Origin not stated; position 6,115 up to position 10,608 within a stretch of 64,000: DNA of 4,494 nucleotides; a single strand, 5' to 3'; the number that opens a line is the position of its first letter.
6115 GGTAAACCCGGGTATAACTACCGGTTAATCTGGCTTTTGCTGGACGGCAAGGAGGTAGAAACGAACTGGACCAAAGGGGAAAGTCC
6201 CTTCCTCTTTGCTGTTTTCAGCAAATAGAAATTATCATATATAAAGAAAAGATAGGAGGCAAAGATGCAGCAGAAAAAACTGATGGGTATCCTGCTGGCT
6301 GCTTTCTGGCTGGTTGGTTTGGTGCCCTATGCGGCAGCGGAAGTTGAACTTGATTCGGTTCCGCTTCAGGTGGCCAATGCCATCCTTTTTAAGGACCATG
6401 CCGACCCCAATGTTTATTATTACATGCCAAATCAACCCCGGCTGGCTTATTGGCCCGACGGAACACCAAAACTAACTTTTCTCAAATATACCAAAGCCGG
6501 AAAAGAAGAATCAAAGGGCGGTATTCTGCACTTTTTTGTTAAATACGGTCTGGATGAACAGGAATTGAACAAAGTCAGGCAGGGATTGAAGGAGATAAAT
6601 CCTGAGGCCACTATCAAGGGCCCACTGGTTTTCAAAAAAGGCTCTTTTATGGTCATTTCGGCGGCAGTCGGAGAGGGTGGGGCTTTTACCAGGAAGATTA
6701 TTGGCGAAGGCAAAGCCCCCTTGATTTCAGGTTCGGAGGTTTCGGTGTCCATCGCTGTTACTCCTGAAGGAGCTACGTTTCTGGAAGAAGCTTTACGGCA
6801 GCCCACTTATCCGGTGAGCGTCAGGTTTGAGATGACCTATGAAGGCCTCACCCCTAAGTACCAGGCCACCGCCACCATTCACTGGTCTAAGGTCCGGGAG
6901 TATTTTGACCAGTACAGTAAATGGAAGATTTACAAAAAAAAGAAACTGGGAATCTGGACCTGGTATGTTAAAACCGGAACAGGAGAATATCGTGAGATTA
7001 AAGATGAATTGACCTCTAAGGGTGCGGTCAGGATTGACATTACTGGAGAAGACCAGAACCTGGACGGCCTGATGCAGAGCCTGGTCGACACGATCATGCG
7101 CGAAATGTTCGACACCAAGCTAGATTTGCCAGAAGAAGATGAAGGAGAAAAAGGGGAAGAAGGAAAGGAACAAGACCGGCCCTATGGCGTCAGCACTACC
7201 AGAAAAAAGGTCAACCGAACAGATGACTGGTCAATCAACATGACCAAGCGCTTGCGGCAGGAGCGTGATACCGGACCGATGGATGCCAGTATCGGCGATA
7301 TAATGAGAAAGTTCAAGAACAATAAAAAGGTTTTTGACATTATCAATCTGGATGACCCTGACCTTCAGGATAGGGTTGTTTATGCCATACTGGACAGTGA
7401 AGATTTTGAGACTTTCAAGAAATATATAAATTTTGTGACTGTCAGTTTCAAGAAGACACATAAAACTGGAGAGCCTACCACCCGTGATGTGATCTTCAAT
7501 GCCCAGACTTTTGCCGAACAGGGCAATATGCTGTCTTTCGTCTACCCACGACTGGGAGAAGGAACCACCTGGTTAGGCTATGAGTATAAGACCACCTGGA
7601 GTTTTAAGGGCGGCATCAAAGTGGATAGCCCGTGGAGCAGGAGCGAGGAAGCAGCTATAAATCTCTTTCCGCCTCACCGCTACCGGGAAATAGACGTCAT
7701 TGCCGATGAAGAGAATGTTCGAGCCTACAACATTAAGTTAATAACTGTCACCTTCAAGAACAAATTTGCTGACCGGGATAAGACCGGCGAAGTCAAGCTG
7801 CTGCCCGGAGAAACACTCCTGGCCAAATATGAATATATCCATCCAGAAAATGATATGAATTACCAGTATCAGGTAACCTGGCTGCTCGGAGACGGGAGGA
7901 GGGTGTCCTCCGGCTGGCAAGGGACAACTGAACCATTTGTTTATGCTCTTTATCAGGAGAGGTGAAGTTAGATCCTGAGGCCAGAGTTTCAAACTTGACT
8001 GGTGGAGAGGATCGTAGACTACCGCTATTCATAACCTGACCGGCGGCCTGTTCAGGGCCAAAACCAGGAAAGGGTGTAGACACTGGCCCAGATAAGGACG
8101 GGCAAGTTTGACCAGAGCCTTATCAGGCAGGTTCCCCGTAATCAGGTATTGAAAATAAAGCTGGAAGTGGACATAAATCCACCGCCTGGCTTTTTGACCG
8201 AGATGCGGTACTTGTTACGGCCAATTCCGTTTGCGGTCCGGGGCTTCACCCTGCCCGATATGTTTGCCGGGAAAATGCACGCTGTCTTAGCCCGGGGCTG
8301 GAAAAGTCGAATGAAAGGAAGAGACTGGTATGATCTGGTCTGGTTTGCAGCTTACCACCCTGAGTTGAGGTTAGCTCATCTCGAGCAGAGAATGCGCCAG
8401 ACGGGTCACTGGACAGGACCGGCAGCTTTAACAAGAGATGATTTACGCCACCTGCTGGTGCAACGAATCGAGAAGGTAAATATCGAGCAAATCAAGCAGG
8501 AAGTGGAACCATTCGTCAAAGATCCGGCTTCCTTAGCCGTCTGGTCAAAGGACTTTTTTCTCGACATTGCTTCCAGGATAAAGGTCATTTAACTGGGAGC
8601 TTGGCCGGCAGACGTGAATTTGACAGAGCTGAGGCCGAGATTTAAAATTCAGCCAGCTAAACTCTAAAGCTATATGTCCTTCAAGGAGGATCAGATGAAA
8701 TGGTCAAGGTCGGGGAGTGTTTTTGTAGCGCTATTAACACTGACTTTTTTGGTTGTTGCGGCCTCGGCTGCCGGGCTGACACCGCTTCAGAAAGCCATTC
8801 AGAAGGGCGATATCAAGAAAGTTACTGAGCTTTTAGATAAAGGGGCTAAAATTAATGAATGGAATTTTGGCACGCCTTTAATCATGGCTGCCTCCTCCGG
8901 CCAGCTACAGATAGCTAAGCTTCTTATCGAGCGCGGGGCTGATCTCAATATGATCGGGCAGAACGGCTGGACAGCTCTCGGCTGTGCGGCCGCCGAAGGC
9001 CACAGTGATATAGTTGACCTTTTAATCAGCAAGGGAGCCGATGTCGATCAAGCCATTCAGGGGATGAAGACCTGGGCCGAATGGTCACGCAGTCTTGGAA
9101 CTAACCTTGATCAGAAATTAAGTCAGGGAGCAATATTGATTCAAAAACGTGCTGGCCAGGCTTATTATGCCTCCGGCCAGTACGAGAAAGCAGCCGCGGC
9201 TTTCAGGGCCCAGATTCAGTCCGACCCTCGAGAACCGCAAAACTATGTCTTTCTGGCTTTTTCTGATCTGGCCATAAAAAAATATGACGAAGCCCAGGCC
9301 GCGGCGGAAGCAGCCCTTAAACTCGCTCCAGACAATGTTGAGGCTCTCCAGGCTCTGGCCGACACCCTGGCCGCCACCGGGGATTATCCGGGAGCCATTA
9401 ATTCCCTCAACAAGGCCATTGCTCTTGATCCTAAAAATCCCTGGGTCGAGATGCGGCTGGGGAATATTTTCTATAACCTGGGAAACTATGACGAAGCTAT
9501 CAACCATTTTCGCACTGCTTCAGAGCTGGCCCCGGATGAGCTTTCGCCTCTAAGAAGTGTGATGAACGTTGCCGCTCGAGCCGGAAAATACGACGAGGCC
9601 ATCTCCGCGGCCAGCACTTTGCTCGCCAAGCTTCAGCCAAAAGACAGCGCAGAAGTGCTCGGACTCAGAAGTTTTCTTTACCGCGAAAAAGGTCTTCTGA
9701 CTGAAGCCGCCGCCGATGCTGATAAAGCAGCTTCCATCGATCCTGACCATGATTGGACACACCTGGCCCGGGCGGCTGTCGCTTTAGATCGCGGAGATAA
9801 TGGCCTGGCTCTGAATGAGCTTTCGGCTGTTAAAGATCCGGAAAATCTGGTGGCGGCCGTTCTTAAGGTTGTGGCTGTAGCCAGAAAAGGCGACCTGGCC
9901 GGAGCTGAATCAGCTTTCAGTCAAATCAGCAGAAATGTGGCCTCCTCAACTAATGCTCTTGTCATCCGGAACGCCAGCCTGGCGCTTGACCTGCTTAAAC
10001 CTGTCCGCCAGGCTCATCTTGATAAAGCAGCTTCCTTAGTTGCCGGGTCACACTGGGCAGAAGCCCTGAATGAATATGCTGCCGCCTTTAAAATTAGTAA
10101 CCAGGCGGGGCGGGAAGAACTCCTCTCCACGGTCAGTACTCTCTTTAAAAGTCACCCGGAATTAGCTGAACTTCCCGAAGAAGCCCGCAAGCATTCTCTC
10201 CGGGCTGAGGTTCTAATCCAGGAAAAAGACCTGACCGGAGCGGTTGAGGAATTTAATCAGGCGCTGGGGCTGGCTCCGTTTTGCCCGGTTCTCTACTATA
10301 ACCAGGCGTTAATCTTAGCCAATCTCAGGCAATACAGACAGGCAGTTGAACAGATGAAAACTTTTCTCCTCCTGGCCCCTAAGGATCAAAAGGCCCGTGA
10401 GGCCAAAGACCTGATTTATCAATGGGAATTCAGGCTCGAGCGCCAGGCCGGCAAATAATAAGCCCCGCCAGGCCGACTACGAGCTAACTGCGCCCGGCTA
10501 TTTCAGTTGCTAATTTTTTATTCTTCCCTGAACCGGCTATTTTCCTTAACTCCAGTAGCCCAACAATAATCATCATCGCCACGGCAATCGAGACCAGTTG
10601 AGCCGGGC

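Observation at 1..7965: Tandem array of four paralogous Sec-secreted proteins of an unrecognised family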

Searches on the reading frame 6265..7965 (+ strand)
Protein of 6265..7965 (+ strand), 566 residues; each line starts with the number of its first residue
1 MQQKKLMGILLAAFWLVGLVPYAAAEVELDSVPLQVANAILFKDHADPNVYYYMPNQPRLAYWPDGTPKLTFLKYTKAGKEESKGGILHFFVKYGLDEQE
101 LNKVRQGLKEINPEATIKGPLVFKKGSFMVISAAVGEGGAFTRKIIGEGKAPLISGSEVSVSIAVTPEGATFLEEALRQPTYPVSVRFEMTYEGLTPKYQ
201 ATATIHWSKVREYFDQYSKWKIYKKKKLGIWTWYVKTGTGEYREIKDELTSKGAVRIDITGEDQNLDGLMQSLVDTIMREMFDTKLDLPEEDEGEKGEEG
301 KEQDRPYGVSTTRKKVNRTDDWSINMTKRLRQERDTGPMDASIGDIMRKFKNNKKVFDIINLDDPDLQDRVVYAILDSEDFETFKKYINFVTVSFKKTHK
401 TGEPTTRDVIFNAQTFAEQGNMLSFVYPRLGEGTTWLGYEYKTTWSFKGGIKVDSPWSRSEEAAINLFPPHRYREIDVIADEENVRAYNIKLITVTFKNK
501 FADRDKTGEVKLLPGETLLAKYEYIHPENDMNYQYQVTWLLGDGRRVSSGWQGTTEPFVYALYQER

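Call 3: search_protein_families(library=pfam, proteins=[window:6265-7965:+], max_evalue=1)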
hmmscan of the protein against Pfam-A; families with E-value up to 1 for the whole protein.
window:6265-7965:+ (566 aa): 0 families

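Call 4: search_protein_families(library=ncbifam, proteins=[window:6265-7965:+], max_evalue=1)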
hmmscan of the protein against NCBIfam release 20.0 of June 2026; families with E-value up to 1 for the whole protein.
window:6265-7965:+ (566 aa): 0 families

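Call 7: search_protein_families(library=padloc, proteins=[window:6265-7965:+], max_evalue=1)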
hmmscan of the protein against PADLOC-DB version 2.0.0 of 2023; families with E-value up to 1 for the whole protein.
window:6265-7965:+ (566 aa): 0 families

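Call 8: search_protein_families(library=phrogs, proteins=[window:6265-7965:+], max_evalue=1)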
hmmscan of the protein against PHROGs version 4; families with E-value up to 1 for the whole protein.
window:6265-7965:+ (566 aa): 1 family
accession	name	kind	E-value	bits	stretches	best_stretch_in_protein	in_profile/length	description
phrog_15192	-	unknown function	0.73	10.9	0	354-379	29-54/67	-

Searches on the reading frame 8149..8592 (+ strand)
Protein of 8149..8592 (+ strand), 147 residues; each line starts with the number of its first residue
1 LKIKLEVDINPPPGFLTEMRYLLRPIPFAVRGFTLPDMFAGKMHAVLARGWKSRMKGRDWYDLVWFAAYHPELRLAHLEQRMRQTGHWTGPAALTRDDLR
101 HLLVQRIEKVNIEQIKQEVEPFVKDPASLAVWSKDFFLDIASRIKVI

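Call 3: search_protein_families(library=pfam, proteins=[window:8149-8592:+], max_evalue=1)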
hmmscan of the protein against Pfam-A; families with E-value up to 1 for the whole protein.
window:8149-8592:+ (147 aa): 1 family
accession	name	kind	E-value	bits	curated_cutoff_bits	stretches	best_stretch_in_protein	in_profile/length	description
PF08843.17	AbiEii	-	3.1e-15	57.2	22.5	1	2-132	101-230/238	Nucleotidyl transferase AbiEii toxin, Type IV TA system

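Call 4: search_protein_families(library=ncbifam, proteins=[window:8149-8592:+], max_evalue=1)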
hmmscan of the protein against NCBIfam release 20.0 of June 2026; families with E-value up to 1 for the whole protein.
window:8149-8592:+ (147 aa): 1 family
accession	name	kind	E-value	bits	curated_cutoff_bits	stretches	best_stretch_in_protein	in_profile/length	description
NF004643.0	PRK05989.2-1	equivalog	0.2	9.3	1926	1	94-144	615-664/1184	cobaltochelatase subunit CobN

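Call 7: search_protein_families(library=padloc, proteins=[window:8149-8592:+], max_evalue=1)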
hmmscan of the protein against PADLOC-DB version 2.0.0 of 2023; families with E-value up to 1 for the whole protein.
window:8149-8592:+ (147 aa): 11 families
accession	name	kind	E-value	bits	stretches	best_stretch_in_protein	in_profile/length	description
PDLC02293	AbiEii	-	1.4e-54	183.4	1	1-146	128-269/270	AbiEii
PDLC02313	AbiEii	-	8.5e-07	26.7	1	38-125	165-237/254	AbiEii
PDLC02288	AbiEii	-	6.3e-05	20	1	19-86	157-222/294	AbiEii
PDLC02291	AbiEii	-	0.00078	16.9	1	27-86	162-218/310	AbiEii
PDLC02306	AbiEii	-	0.0015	16.2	1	29-119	167-258/280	AbiEii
PDLC02305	AbiEii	-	0.0023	15.2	1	29-125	158-239/306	AbiEii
PDLC02296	AbiEii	-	0.0036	14.5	1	34-139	168-264/282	AbiEii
PDLC02294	AbiEii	-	0.0066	14.3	1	29-77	153-195/260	AbiEii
PDLC02304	AbiEii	-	0.007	14.3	1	28-124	154-239/260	AbiEii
PDLC02324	AbiEii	-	0.015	13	1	28-84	119-172/231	AbiEii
PDLC02307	AbiEii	-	0.025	12.3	1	50-91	128-167/219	AbiEii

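Call 8: search_protein_families(library=phrogs, proteins=[window:8149-8592:+], max_evalue=1)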
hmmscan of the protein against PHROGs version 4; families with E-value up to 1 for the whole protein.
window:8149-8592:+ (147 aa): 0 families

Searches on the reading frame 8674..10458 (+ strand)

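Call 3: search_protein_families(library=pfam, proteins=[window:8674-10458:+], max_evalue=1)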
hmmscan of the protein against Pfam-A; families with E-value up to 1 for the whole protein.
window:8674-10458:+ (594 aa): 42 families (the best 25 are shown)
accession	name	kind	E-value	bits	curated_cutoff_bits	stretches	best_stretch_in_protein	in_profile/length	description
PF07719.23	TPR_2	-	4.6e-35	117.2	27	7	261-288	6-33/34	Tetratricopeptide repeat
PF13181.12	TPR_8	-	6.3e-29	98.1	25.7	6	261-288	6-33/34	Tetratricopeptide repeat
PF00515.34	TPR_1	-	7.7e-25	86.1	27.8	3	260-288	5-33/34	Tetratricopeptide repeat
PF13432.12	TPR_16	-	2.4e-24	85.8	32.7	5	203-256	12-65/65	Tetratricopeptide repeat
PF13414.12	TPR_11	-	4.5e-23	81.1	26.8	6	230-270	2-42/42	TPR repeat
PF14559.12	TPR_19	-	1.3e-22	80.3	25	7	232-292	1-60/68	Tetratricopeptide repeat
PF13428.12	TPR_14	-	2.5e-20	71.3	23.5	4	222-264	1-43/44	Tetratricopeptide repeat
PF00023.36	Ank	-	1.3e-19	69.6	21.1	3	97-126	1-30/33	Ankyrin repeat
PF12796.13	Ank_2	-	1.7e-19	70.6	27.3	2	38-126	1-88/90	Ankyrin repeats (3 copies)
PF13371.12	TPR_9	-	2.5e-17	63.1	35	3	513-581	4-72/73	Tetratricopeptide repeat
PF13637.12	Ank_4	-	3.3e-17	62.6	22.7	2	69-118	1-50/50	Ankyrin repeats (many copies)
PF13606.12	Ank_3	-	2.4e-16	58.4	22.3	3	97-125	1-29/30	Ankyrin repeat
PF23914.1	TPR_CcmH_CycH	-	1e-14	55.1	42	2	172-288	34-153/158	Cytochrome c-type biogenesis protein H TPR domain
PF12895.13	ANAPC3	-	3.1e-14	53.5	27.2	2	209-280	10-80/82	Anaphase-promoting complex, cyclosome, subunit 3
PF13424.12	TPR_12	-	7.9e-14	52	30.1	2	192-253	7-76/77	Tetratricopeptide repeat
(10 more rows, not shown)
